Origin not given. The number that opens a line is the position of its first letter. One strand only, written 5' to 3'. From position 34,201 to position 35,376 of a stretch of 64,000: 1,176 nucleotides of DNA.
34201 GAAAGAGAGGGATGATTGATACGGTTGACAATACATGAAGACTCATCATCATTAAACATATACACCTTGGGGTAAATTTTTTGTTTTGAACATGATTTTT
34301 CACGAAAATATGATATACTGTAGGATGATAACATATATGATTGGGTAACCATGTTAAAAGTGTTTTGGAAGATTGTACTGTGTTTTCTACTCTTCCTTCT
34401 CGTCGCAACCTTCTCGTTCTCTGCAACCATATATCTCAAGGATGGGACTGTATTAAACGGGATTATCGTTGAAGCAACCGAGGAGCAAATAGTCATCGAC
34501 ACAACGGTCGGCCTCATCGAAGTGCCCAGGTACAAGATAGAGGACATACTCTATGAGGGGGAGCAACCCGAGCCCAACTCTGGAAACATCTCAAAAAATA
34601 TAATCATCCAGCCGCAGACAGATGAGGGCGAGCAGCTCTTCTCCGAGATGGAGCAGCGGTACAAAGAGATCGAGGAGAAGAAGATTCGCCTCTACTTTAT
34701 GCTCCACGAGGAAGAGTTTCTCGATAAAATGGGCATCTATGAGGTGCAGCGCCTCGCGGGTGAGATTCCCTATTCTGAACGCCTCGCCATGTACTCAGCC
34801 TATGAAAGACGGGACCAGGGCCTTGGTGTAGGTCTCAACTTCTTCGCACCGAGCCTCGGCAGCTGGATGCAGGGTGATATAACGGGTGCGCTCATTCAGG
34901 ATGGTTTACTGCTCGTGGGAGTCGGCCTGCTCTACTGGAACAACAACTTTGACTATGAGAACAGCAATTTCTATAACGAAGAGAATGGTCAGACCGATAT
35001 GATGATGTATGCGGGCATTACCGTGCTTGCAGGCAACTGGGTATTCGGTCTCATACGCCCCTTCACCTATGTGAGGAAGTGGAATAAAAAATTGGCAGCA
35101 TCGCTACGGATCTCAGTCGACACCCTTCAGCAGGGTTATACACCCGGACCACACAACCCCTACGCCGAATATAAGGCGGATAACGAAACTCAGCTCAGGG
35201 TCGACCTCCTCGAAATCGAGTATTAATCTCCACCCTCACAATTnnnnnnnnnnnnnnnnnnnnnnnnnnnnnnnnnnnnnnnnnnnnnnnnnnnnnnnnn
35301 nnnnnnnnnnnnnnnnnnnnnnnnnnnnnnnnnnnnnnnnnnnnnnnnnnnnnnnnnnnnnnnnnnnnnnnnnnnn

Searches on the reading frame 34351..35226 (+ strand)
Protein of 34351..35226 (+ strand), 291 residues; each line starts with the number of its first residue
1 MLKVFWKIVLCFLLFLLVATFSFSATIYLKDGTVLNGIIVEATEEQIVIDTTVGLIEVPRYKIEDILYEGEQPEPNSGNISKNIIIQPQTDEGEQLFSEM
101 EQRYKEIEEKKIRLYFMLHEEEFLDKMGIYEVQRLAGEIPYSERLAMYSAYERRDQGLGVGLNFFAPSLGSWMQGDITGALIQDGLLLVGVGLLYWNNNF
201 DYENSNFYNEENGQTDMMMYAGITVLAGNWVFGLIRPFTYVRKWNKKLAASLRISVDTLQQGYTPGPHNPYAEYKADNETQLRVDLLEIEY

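Call 74: search_protein_families(library=pfam, proteins=[window:34351-35226:+], max_evalue=0.00001)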
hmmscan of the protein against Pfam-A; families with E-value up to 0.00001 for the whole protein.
window:34351-35226:+ (291 aa): 1 family
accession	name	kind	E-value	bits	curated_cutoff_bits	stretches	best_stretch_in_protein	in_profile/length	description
PF05628.17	Borrelia_P13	-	7.7e-07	29.6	25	1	158-258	13-115/138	Borrelia membrane protein P13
